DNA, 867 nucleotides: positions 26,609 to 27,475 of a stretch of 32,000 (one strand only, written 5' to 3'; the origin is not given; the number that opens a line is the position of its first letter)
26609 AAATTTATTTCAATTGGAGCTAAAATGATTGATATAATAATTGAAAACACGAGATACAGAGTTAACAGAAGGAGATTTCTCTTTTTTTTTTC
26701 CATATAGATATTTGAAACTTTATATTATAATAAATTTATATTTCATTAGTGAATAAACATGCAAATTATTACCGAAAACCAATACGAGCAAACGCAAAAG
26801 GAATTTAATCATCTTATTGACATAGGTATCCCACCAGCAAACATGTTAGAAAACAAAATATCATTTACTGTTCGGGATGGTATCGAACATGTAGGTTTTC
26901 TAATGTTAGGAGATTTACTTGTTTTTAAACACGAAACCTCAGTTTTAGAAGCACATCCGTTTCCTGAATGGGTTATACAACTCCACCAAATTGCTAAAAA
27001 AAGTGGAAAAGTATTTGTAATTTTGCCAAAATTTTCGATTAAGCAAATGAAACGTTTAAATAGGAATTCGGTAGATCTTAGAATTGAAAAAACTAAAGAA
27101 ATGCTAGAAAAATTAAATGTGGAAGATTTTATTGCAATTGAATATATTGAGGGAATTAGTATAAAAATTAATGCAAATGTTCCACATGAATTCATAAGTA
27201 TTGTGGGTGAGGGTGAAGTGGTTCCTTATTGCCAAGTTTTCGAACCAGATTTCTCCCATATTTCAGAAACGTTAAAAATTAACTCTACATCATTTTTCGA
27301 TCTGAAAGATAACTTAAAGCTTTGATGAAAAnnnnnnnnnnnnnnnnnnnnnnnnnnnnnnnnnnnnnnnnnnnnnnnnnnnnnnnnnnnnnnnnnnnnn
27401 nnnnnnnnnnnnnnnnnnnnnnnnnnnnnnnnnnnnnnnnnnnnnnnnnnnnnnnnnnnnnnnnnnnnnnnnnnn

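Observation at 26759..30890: Tightly coupled operon of an unknown 188-aa protein, two divergent PIG-L/LmbE de-N-acetylases and an acyl-CoA ligase: candidate 'deacetylate then re-acylate' remodelling module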

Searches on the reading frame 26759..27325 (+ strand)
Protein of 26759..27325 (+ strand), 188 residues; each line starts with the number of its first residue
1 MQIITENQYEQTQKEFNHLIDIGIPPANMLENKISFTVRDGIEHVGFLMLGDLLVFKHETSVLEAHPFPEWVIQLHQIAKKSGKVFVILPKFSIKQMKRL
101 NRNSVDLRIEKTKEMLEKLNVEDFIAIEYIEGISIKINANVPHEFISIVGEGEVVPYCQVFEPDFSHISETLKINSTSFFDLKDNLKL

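Call 3: search_protein_families(library=pfam, proteins=[window:26759-27325:+], max_evalue=0.01)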
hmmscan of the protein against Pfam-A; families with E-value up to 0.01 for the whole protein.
window:26759-27325:+ (188 aa): 0 families

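Call 4: search_protein_families(library=ncbifam, proteins=[window:26759-27325:+], max_evalue=0.01)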
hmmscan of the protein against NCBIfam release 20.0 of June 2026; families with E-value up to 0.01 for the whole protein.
window:26759-27325:+ (188 aa): 0 families

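Call 8: find_homologous_proteins(query=window:26759-27325:+, max_evalue=0.001)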
Query window:26759-27325:+ (188 aa): 35 proteins with E <= 0.001 among 94 candidates.
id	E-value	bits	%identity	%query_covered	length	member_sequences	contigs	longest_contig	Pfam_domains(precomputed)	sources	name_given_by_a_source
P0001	5.9e-118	409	100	100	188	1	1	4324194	-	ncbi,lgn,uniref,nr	ncbi:hypothetical protein DSAG12_03775 [Promethearchaeum syntrophicum]|uniref:Uncharacterized protei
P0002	1.0e-102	359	86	99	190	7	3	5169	-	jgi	-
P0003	1.2e-102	359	84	100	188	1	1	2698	-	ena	-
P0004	3.0e-102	358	84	100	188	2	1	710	-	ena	-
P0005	4.5e-102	357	84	100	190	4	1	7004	-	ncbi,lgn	-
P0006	5.2e-102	357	84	99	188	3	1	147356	-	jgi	jgi:hypothetical protein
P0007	3.6e-101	354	84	99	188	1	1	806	-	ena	-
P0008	4.7e-101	354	82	100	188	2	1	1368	-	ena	-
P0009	2.0e-100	352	82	100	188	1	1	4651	-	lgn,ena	-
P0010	5.9e-99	347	82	99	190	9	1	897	-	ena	-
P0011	3.1e-96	338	79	100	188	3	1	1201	-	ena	-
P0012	1.6e-93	330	78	99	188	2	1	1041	-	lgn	-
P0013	1.1e-82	294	83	85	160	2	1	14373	-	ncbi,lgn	-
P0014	1.4e-73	265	86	74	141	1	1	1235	-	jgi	-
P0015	2.2e-63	231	57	97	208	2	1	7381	-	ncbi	-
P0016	5.7e-63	230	59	97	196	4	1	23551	-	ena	-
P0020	1.4e-57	212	53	100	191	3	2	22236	-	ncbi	ncbi:MAG: hypothetical protein ACTSVZ_14340 [Promethearchaeota archaeon]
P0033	3.0e-39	153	43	96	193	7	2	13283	-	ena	-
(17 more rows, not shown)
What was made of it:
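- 26759..27325 (+): 188-aa cupin-fold putative metalloprotein (DSAG12_03775). It is not part of the conserved pair and belongs with the PAP2 cluster. There are 35 homologues, and the few that carry an organism name are Promethearchaeota (call 8).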

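Call 9: find_encoding_contigs(protein=window:26759-27325:+, flank=10000, max_places=6)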
Protein window:26759-27325:+ (188 aa): no gene with exactly this product is on record in the collection.
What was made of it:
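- Tried and rejected: Exact-sequence look-up of the window's 188-aa protein: not on record (call 9).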

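Call 10: find_encoding_contigs(protein=P0016, flank=8000, max_places=2)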
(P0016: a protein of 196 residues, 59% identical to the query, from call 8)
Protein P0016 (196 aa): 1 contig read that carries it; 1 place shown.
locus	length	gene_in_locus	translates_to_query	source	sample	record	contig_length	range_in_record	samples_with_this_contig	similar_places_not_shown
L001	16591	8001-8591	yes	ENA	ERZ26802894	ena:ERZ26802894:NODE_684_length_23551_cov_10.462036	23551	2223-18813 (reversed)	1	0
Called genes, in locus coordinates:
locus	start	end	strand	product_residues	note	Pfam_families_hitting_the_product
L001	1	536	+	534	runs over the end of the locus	PF16656:Pur_ac_phosph_N, PF00149:Metallophos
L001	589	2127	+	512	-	-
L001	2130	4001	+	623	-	-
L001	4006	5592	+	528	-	PF00083:Sugar_tr, PF03137:OATP (faint), PF07690:MFS_1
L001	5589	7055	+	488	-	PF04734:Ceramidase_alk (faint)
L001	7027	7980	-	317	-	PF01569:PAP2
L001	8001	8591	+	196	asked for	-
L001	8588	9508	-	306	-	PF01569:PAP2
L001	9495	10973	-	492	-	-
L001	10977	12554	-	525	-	-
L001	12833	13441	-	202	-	PF00300:His_Phos_1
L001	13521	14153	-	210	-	PF00881:Nitroreductase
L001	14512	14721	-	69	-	-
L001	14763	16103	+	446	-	PF13229:Beta_helix, PF05048:NosD, PF13229:Beta_helix, PF05048:NosD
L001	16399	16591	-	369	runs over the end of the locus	PF02775:TPP_enzyme_C (faint)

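Call 11: find_encoding_contigs(protein=P0020, flank=8000, max_places=2)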
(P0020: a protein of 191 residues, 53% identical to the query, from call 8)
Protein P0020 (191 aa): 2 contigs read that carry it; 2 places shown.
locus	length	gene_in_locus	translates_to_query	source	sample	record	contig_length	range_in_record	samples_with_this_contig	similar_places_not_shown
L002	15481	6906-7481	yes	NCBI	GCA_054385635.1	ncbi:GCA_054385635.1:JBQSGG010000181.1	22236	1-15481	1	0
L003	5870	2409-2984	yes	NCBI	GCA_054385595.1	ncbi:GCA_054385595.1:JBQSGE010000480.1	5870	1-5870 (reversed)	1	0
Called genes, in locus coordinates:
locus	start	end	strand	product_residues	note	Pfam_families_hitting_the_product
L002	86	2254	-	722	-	PF05048:NosD, PF13229:Beta_helix, PF05048:NosD (weak), PF13229:Beta_helix (weak), PF05048:NosD, PF13229:Beta_helix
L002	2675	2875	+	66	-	-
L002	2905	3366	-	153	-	-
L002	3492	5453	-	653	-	PF20773:InhA-like_MAM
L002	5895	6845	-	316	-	PF01569:PAP2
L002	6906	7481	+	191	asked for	-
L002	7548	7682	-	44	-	-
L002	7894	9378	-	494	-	PF01757:Acyl_transf_3 (faint)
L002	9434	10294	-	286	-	PF01569:PAP2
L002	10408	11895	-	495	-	-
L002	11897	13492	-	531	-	-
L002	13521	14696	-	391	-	-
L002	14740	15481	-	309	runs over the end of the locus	PF00561:Abhydrolase_1, PF12146:Hydrolase_4 (weak), PF00326:Peptidase_S9 (faint)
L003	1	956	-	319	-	?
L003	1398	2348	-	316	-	PF01569:PAP2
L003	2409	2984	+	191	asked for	-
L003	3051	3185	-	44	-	-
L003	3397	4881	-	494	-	PF01757:Acyl_transf_3 (faint)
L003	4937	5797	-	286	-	PF01569:PAP2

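Call 12: find_encoding_contigs(protein=P0033, flank=8000, max_places=2)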
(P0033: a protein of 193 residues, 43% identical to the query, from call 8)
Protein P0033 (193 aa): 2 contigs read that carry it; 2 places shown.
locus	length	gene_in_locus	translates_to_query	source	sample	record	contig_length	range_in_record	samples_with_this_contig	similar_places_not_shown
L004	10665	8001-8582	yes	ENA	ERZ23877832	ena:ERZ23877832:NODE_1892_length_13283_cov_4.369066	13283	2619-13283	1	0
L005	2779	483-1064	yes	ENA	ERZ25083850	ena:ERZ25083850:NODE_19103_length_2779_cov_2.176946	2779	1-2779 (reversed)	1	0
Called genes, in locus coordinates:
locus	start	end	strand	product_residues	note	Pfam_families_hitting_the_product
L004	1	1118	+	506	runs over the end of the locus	PF14691:Fer4_20, PF01262:AlaDh_PNT_C (faint), PF01266:DAO (faint), PF07992:Pyr_redox_2, PF13738:Pyr_redox_3 (faint), PF00070:Pyr_redox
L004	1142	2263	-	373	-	PF13404:HTH_AsnC-type (faint), PF13412:HTH_24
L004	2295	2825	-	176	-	-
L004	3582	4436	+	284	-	PF09334:tRNA-synt_1g (faint)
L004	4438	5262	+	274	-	PF00175:NAD_binding_1 (weak), PF10418:DHODB_Fe-S_bind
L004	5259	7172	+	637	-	PF14691:Fer4_20, PF07992:Pyr_redox_2 (weak), PF00070:Pyr_redox (faint), PF01266:DAO (faint), PF07992:Pyr_redox_2, PF13241:NAD_binding_7 (faint), PF13450:NAD_binding_8, PF13738:Pyr_redox_3 (weak)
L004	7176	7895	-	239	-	-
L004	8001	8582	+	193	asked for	-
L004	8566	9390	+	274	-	PF01209:Ubie_methyltran, PF13847:Methyltransf_31, PF08241:Methyltransf_11, PF08242:Methyltransf_12, PF13649:Methyltransf_25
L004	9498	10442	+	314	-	PF00795:CN_hydrolase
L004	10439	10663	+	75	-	?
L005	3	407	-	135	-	?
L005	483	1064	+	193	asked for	-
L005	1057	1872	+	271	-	PF01209:Ubie_methyltran, PF13847:Methyltransf_31, PF08241:Methyltransf_11, PF08242:Methyltransf_12, PF13649:Methyltransf_25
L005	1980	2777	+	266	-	?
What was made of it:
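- In the most divergent members it is followed by a methyltransferase and a CN-hydrolase instead (call 12).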

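Call 13: find_encoding_contigs(protein=P0006, flank=8000, max_places=2)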
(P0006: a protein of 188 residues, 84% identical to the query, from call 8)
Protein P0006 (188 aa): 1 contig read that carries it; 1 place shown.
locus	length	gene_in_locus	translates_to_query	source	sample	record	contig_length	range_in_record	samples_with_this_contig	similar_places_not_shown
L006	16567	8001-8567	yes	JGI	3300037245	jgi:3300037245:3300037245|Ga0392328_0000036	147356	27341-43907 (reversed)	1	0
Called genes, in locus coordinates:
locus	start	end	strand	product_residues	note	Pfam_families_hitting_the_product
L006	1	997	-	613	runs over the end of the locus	-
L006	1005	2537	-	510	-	-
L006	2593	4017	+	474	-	PF04734:Ceramidase_alk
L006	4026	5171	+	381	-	PF01546:Peptidase_M20, PF07687:M20_dimer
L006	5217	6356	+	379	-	PF01734:Patatin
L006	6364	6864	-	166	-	-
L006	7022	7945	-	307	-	PF01569:PAP2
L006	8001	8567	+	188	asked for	-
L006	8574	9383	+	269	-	PF02585:PIG-L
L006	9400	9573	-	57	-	-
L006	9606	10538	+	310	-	PF02585:PIG-L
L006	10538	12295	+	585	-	PF00501:AMP-binding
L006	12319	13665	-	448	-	PF01546:Peptidase_M20, PF07687:M20_dimer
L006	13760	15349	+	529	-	PF00083:Sugar_tr, PF07690:MFS_1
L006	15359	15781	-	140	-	PF18899:DUF5655 (weak)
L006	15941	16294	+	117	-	PF17253:DUF5320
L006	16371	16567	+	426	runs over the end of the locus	PF09861:Lar_N, PF21113:LarA_C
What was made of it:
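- Checked: The full four-gene order recurs only in one close relative, L006 (84% identity, call 13).
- The order is kept in L006 (call 13).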

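Call 18: predict_structure(alignment_id=A1)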
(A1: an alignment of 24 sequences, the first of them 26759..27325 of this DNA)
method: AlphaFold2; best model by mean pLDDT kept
length: 188 residues; sequences in the alignment: 24
mean_pLDDT: 92.9   pTM: 0.88
mean pLDDT of the five models: 92.9, 92.7, 92.6, 91.5, 90.7
residues with pLDDT >= 90: 149; 70-90: 33; 50-70: 6; < 50: 0
segments of 3 or more residues with pLDDT < 50: none
pLDDT, mean of each block of 10 residues (from residue 1): 97 96 91 88 72 98 93 97 98 97 92 97 98 96 98 98 81 84 96
secondary structure, 60 per line:
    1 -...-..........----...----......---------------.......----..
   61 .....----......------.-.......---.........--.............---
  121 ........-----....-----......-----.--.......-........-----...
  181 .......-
elements in order: E2-4 H6-15 E20-22 H27-32 E48-54 E59-65 E70-75 E84-90 H94-102 H105-117 E124-128 E134-137 E143-148 E157-163 H165-172 E178-187
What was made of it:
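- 26759..27325 (+): The AF2 model has pLDDT 92.9 (call 18).
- On Cupin superfamily - 188-aa protein: pLDDT is 92.9 (call 18).
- Closest known: DUF4867. Different: The 188-aa protein has an extra helical insert (helices 94-117, call 18).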

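Call 24: fold_search(model_id=the predicted structure, library=pdb)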
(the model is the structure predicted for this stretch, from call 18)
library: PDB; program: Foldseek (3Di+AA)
matches with E <= 10: 1776; with E <= 0.001: 4
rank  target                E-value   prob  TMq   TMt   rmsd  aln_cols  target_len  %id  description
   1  9gyz_A                1.9e-04  1.00  0.46  0.40  10.9       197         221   11  Crystal structure of domain-of-unknown-function DUF4867 from Bacillus megaterium (unmodelled additional ligand density (released 2025-02-26)
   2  9gyy_A                2.2e-04  1.00  0.53  0.46  10.0       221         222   11  Crystal structure of domain-of-unknown-function DUF4867 from Bacillus megaterium (released 2025-02-26)
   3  2ixl_C                3.5e-04  1.00  0.40  0.38   5.6       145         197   14  RmlC S. suis with dTDP-rhamnose (released 2006-10-26)
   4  1xsq_A                9.0e-04  1.00  0.48  0.57   5.7       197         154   11  Crystal structure of ureidoglycolate hydrolase from E.coli. Northeast Structural Genomics Consortium target ET81. (released 2004-11-02)
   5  2bdr_A                1.1e-03  1.00  0.42  0.47   3.5       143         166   11  Crystal Structure of the Putative Ureidoglycolate hydrolase PP4288 from Pseudomonas putida, Northeast Structural Genom (released 2005-11-15)
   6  4aap_B                1.1e-03  1.00  0.36  0.30   7.4       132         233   14  Crystal structure of JMJD5 domain of human Lysine-specific demethylase 8 (KDM8) in complex with N-oxalylglycine (NOG) (released 2012-02-29)
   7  1nxm_A                1.1e-03  1.00  0.37  0.35   6.6       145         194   14  The high resolution structures of RmlC from Streptococcus suis (released 2003-06-24)
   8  1xsq_B                1.3e-03  1.00  0.48  0.56   5.7       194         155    9  Crystal structure of ureidoglycolate hydrolase from E.coli. Northeast Structural Genomics Consortium target ET81. (released 2004-11-02)
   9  1nyw_B                1.4e-03  1.00  0.36  0.35   6.9       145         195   13  The high resolution structures of RmlC from Streptoccus suis in complex with dTDP-D-glucose (released 2003-06-24)
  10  6f4o                  1.4e-03  1.00  0.35  0.29  10.8       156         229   13  Human JMJD5 in complex with Mn(II) and Succinate. (released 2018-04-04)
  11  4aap_A                1.5e-03  1.00  0.36  0.30   9.9       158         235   12  Crystal structure of JMJD5 domain of human Lysine-specific demethylase 8 (KDM8) in complex with N-oxalylglycine (NOG) (released 2012-02-29)
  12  6npc_B                1.6e-03  0.97  0.33  0.19  11.3       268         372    9  X-ray crystal structure of TmpA, 2-trimethylaminoethylphosphonate hydroxylase, with Fe, 2OG, and 2-trimethylaminoethyl (released 2019-03-06)
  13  6f4t_A                1.8e-03  1.00  0.35  0.28  10.9       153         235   13  Human JMJD5 (W414C) in complex with Mn(II), NOG and RCCD1 (139-143) (complex-5) (released 2018-04-04)
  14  3uyj_A                1.9e-03  1.00  0.36  0.30   9.6       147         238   15  Crystal structure of JMJD5 catalytic core domain in complex with nickle and alpha-KG (released 2011-12-21)
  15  6f4q_A                2.0e-03  0.99  0.34  0.28  10.9       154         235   14  Human JMJD5 (Q275C) in complex with Mn(II), NOG and RPS6-A138C (129-144) (complex-2) (released 2018-04-04)
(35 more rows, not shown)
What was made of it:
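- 26759..27325 (+): Foldseek hits are DUF4867, RmlC, AllA and JmjC cupins (call 24).
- Closest known: DUF4867. Same: They share the double-stranded beta-helix fold (call 24).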

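Call 70: search_protein_families(library=pfam, proteins=[window:26759-27325:+, L002:7894-9378:-], max_evalue=1)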
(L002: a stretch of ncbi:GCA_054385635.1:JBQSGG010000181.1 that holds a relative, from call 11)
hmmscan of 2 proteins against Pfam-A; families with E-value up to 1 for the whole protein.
window:26759-27325:+ (188 aa): 2 families
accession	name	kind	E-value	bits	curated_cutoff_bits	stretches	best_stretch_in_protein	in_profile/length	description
PF13250.11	DUF4041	-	0.067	13.5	27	1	94-128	15-49/56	Domain of unknown function (DUF4041)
PF24948.1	Citrate_synth_N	-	0.11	12.3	83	1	71-153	54-138/232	ATP-citrate synthase ATP-grasp domain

L002:7894-9378:- (494 aa): 2 families
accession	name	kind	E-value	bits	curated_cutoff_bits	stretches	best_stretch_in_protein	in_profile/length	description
PF01757.29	Acyl_transf_3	-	1.6e-05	24.6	31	2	16-89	2-65/326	Acyltransferase domain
PF13786.12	DUF4179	-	0.014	16.3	30.1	0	178-218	3-43/94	Domain of unknown function (DUF4179)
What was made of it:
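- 26759..27325 (+): No Pfam or NCBIfam hit (calls 3, 4, 70).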

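Call 73: search_protein_families(library=ncbifam, proteins=[L006:12319-13665:-], max_evalue=0.00001)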
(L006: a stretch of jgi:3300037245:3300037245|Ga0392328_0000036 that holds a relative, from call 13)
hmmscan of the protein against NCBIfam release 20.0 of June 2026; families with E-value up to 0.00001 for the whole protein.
L006:12319-13665:- (448 aa): 39 families (the best 25 are shown)
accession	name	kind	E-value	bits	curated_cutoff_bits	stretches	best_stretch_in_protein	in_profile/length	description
NF005913.0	PRK07906.1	subfamily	3.5e-70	236.8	382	1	5-441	12-436/442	hypothetical protein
TIGR01910.1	DapE-ArgE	subfamily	7.8e-52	176.7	217.6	2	11-232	1-219/373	ArgE/DapE family deacylase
NF006596.0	PRK09133.1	subfamily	1.1e-51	175.9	349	1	10-445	40-468/474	hypothetical protein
NF006399.0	PRK08651.1-2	equivalog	3.5e-47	161.3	381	1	11-442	7-399/405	succinyl-diaminopimelate desuccinylase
NF010589.0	PRK13983.1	equivalog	2.4e-40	138.7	333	1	3-232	9-246/409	M20 family metallo-hydrolase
NF006400.0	PRK08651.1-3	equivalog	5.4e-39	134.1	374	2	3-229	5-236/410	succinyl-diaminopimelate desuccinylase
NF006365.0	PRK08588.1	subfamily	3.8e-35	121.9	289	1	7-444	6-377/383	succinyl-diaminopimelate desuccinylase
TIGR01880.1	Ac-peptdase-euk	subfamily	5.9e-34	117.4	338.6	2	8-233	10-234/401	N-acyl-aliphatic-L-amino acid amidohydrolase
NF009557.0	PRK13009.1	equivalog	2.7e-33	115.6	284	1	9-227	4-217/377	succinyl-diaminopimelate desuccinylase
NF006113.0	PRK08262.1-4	equivalog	4.3e-33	114.8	503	1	59-444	115-502/510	M20 family peptidase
NF005710.0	PRK07522.1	subfamily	8.1e-30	104.2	412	1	8-230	8-221/391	acetylornithine deacetylase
TIGR01246.1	dapE_proteo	equivalog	1.4e-27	96.7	361.8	1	11-227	2-213/370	succinyl-diaminopimelate desuccinylase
NF006112.0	PRK08262.1-3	equivalog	1.6e-27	96.3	510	1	77-445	125-487/492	M20 family peptidase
NF006111.0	PRK08262.1-1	equivalog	3.1e-27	95.4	825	1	55-443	103-487/493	M20 family peptidase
NF009558.0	PRK13013.1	equivalog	4.6e-27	94.8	428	1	3-222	11-233/429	acetylornithine deacetylase/succinyl-diaminopimelate desuccinylase family protein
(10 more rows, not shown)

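Call 74: search_solved_structures(query=A1, max_evalue=10)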
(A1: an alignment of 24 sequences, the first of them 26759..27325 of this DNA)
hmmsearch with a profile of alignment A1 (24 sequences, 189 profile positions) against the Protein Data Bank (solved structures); distinct sequences matched with E-value up to 10: 2.
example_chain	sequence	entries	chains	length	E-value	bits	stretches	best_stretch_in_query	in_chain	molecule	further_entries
6kv2_A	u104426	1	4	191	0.25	14.2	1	13-52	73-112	Trypsin inhibitor 1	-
4r9f_A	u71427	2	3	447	0.79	12.6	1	55-109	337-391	MBP1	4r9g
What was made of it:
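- On DUF4867 (PF16161-type family) - 188-aa protein: A profile search of PDB sequences found nothing (call 74).
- Closest known: DUF4867. Different: Sequence similarity is not detectable (calls 3, 70, 74) and TM is only about 0.5.
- Tried and rejected: Profile search of the cupin family against PDB sequences and relaxed Pfam scans: nothing found (calls 70, 74).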
